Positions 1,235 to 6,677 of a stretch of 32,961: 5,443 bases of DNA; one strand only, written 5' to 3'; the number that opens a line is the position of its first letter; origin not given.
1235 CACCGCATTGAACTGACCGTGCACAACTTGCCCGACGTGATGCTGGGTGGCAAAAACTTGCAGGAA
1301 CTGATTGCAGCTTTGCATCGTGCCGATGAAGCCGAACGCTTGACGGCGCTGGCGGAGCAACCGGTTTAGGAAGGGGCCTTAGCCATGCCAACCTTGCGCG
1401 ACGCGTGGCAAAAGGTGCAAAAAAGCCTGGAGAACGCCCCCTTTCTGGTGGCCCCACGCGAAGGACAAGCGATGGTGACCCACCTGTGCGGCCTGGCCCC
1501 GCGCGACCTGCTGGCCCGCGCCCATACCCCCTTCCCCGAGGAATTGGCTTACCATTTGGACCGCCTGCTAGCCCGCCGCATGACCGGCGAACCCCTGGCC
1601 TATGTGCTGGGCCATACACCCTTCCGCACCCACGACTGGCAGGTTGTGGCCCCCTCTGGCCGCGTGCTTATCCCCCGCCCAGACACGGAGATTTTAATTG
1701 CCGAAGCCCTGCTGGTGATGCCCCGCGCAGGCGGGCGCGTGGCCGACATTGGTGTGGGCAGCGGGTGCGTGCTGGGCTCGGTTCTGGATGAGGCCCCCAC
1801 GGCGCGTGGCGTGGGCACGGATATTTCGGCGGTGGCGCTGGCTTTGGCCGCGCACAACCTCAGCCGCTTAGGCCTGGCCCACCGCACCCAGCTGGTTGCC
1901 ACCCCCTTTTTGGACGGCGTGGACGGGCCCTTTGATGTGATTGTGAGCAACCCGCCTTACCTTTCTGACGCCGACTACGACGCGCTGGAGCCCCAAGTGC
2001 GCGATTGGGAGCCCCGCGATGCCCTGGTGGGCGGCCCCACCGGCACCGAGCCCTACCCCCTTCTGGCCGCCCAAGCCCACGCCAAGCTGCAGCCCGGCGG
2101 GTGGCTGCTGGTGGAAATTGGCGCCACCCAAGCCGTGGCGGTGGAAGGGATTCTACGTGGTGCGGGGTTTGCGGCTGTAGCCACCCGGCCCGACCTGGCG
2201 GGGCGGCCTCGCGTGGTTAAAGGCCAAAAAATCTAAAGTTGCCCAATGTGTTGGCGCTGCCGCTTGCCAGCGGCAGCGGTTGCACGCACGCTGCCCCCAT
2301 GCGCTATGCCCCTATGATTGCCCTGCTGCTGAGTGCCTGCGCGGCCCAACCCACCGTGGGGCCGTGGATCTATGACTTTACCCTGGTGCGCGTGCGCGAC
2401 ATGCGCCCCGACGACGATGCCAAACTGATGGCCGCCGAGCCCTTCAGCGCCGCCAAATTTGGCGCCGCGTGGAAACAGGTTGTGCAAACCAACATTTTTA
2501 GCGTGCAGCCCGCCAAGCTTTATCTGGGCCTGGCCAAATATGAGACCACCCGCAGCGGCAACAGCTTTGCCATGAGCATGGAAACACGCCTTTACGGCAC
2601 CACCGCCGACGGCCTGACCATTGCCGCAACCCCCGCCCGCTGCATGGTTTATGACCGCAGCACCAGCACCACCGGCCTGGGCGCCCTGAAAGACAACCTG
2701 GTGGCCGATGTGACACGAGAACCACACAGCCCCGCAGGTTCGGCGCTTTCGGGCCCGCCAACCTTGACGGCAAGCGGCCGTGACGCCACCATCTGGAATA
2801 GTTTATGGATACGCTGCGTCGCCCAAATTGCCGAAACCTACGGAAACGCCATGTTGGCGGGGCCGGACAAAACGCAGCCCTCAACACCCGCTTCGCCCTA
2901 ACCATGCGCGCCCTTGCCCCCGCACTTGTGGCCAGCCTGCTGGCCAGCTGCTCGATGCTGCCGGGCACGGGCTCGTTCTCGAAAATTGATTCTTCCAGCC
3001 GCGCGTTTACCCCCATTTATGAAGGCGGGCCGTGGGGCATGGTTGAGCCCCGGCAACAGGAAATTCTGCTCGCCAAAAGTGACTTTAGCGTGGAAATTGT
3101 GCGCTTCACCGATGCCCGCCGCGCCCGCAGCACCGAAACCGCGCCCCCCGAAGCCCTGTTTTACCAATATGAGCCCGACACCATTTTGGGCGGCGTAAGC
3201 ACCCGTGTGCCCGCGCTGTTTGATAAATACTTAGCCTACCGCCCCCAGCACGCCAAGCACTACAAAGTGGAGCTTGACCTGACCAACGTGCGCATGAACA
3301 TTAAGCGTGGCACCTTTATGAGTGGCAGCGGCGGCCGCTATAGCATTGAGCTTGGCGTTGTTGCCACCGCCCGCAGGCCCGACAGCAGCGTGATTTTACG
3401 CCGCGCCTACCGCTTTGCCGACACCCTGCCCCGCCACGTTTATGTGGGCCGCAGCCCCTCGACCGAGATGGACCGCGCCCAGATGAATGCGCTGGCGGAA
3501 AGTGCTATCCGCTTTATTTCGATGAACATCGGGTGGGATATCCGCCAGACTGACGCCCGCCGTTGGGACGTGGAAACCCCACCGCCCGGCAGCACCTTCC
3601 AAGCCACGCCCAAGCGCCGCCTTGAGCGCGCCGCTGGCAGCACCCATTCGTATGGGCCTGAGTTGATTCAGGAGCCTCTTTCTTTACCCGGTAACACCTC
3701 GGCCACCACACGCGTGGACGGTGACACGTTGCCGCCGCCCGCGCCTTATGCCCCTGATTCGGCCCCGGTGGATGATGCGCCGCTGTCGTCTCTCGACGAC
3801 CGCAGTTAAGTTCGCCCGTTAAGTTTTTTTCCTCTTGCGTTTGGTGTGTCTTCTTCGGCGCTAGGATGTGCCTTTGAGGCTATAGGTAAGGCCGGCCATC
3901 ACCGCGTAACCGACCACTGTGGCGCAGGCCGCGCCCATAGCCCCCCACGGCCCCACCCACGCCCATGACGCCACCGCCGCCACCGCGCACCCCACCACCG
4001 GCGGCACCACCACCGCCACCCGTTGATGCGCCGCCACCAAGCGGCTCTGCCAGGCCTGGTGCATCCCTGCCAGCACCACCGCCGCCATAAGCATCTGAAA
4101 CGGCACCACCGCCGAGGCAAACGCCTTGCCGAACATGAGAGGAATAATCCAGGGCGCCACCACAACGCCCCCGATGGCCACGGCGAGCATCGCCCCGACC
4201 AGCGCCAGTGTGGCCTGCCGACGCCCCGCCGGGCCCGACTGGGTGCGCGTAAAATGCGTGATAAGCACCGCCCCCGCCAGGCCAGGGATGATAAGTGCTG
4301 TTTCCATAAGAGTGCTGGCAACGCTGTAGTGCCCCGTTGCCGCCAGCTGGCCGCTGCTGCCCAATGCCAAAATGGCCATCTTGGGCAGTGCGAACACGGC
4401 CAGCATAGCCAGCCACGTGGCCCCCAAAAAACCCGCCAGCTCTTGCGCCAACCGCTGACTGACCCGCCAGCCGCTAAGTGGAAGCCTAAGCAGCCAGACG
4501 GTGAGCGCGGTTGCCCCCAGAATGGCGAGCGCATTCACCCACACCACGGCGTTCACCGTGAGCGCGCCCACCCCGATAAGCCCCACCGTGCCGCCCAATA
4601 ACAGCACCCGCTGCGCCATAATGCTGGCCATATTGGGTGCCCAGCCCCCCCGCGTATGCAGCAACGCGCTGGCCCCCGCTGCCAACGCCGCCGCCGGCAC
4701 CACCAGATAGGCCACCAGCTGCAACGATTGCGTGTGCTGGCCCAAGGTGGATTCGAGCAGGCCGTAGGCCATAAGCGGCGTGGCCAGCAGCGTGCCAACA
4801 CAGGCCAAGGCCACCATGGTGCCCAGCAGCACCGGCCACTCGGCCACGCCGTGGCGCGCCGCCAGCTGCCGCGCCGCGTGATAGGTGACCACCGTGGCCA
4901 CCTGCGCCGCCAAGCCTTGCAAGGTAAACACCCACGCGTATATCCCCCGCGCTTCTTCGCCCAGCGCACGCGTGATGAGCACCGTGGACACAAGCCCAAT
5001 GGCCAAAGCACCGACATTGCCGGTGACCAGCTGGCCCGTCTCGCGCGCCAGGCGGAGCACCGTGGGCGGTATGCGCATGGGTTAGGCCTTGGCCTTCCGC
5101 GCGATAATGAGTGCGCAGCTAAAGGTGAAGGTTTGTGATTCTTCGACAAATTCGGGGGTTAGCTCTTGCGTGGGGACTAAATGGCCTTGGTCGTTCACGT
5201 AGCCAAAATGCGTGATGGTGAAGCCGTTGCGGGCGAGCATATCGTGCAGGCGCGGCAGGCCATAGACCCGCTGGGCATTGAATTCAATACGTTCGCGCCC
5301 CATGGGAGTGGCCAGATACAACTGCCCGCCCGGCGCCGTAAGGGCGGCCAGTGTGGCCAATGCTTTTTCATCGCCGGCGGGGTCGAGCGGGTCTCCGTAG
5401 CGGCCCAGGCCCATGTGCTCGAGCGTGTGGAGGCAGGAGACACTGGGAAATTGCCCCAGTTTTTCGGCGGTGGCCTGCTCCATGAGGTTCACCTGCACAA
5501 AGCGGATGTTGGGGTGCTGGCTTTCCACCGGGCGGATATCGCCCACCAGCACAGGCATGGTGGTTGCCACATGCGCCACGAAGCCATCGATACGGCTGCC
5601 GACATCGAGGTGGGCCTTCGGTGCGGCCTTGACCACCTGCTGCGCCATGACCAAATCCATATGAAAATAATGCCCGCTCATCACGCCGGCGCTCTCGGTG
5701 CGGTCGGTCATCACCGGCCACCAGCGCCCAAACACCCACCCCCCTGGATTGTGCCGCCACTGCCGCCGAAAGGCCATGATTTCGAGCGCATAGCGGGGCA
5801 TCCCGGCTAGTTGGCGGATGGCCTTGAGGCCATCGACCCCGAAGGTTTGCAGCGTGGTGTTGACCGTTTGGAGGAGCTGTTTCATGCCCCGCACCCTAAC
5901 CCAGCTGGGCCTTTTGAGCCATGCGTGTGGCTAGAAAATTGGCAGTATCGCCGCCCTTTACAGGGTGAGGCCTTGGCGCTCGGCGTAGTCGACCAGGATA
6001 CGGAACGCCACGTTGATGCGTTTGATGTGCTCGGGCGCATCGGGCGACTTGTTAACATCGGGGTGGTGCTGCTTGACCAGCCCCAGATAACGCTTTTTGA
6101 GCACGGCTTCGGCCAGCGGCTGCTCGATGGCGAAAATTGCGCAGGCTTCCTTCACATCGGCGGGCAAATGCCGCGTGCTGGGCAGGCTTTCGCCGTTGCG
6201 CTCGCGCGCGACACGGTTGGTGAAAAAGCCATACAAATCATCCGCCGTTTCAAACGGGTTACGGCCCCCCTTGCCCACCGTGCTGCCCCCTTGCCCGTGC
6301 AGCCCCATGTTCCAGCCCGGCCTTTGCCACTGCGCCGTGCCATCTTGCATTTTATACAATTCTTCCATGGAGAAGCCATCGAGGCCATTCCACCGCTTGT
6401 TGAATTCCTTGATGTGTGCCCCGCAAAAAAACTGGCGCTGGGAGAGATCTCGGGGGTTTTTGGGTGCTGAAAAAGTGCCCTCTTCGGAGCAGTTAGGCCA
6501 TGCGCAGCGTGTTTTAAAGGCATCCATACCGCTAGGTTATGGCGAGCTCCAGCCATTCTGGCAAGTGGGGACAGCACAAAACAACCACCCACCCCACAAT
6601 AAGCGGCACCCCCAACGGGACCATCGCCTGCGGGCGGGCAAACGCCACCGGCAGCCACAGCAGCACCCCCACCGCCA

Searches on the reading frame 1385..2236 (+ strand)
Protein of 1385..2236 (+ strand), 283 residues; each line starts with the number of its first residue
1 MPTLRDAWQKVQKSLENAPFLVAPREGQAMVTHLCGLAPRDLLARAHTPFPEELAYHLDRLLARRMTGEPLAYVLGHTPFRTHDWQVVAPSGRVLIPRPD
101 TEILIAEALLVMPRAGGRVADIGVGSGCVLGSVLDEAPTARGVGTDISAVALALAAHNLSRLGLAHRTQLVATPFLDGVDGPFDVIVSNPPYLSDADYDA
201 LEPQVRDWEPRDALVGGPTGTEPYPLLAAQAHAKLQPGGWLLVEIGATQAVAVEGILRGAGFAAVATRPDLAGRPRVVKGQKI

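Call 52: find_encoding_contigs(protein=window:1385-2236:+, flank=10000, max_places=2)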
Protein window:1385-2236:+ (283 aa): 5 contigs read that carry it; 2 places shown.
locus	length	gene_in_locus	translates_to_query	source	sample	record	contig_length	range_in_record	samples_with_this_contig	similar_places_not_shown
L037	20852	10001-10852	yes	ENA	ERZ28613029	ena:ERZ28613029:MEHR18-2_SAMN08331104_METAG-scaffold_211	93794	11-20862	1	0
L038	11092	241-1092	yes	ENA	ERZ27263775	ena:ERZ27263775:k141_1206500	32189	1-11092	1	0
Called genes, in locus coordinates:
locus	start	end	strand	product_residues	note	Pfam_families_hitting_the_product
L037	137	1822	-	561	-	PF00753:Lactamase_B, PF23023:Anti-Pycsar_Apyc1 (faint), PF12706:Lactamase_B_2, PF22505:RNase_J_b_CASP, PF07521:RMMBL, PF17770:RNase_J_C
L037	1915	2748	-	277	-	PF03099:BPL_LplA_LipB, PF02237:BPL_C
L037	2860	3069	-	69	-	-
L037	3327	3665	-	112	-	-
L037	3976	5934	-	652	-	PF13522:GATase_6, PF12481:DUF3700 (weak), PF13537:GATase_7, PF00733:Asn_synthase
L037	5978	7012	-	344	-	PF00535:Glycos_transf_2, PF10111:Glyco_tranf_2_2, PF13641:Glyco_tranf_2_3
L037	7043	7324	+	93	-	PF00462:Glutaredoxin, PF13417:GST_N_3 (weak)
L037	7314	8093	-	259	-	PF13489:Methyltransf_23, PF05175:MTS (weak), PF08241:Methyltransf_11, PF08242:Methyltransf_12, PF13649:Methyltransf_25, PF13847:Methyltransf_31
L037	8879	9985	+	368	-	PF03462:PCRF, PF00472:RF-1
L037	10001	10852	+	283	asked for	PF17827:PrmC_N, PF05175:MTS, PF08242:Methyltransf_12 (weak), PF13649:Methyltransf_25 (weak)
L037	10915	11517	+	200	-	-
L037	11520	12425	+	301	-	-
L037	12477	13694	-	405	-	-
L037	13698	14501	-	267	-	PF13489:Methyltransf_23 (weak), PF03269:DUF268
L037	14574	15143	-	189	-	PF00226:DnaJ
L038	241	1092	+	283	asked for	PF17827:PrmC_N, PF05175:MTS, PF08242:Methyltransf_12 (weak), PF13649:Methyltransf_25 (weak)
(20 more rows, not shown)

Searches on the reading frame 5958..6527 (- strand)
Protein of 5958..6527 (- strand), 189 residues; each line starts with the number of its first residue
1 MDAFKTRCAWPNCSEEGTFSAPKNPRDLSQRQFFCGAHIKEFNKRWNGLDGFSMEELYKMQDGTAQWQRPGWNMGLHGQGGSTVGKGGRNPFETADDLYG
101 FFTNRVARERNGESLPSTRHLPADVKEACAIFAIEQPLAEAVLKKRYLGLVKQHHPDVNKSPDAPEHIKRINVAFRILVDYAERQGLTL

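Call 3: search_protein_families(library=pfam, proteins=[window:5958-6527:-], max_evalue=1)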
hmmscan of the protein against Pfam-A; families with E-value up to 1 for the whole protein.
window:5958-6527:- (189 aa): 1 family
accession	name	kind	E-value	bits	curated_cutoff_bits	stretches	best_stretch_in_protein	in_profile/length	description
PF00226.36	DnaJ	-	6.7e-09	36.2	27.8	1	134-185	8-60/63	DnaJ domain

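Call 4: search_protein_families(library=ncbifam, proteins=[window:5958-6527:-], max_evalue=1)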
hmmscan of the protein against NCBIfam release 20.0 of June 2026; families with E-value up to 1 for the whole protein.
window:5958-6527:- (189 aa): 12 families
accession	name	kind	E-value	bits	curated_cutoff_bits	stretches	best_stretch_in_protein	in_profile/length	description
NF010892.0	PRK14299.1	equivalog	5.5e-09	35.7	392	1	126-185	4-63/291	chaperone protein DnaJ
TIGR02349.1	DnaJ_bact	equivalog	1.3e-07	31.3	377.2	1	139-185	13-60/354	molecular chaperone DnaJ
NF010871.0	PRK14278.1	equivalog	1.6e-06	27.2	502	1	130-185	7-62/378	molecular chaperone DnaJ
NF007618.0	PRK10266.1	equivalog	0.00011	21.8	403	1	125-184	3-62/306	curved DNA-binding protein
NF008035.0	PRK10767.1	subfamily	0.00022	20.4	338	1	131-184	9-63/374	molecular chaperone DnaJ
NF037946.1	terminal_TopJ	equivalog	0.00034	19.2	300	1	140-184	19-63/810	terminal organelle assembly protein TopJ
NF010885.0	PRK14292.1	equivalog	0.0028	16.7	585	1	142-184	18-60/371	chaperone protein DnaJ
TIGR03835.1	termin_org_DnaJ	equivalog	0.0033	15.8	512.25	1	139-180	15-56/871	terminal organelle assembly protein TopJ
TIGR00714.1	hscB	equivalog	0.0076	16.4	46.75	1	139-178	4-47/156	Fe-S protein assembly co-chaperone HscB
NF006948.0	PRK09430.1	equivalog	0.0091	15.6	162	1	118-157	192-231/267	co-chaperone DjlA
NF010874.0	PRK14281.1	equivalog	0.022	13.9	619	1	140-184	17-62/397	chaperone protein DnaJ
NF010872.0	PRK14279.1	equivalog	0.057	12.5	556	1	140-185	23-69/394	molecular chaperone DnaJ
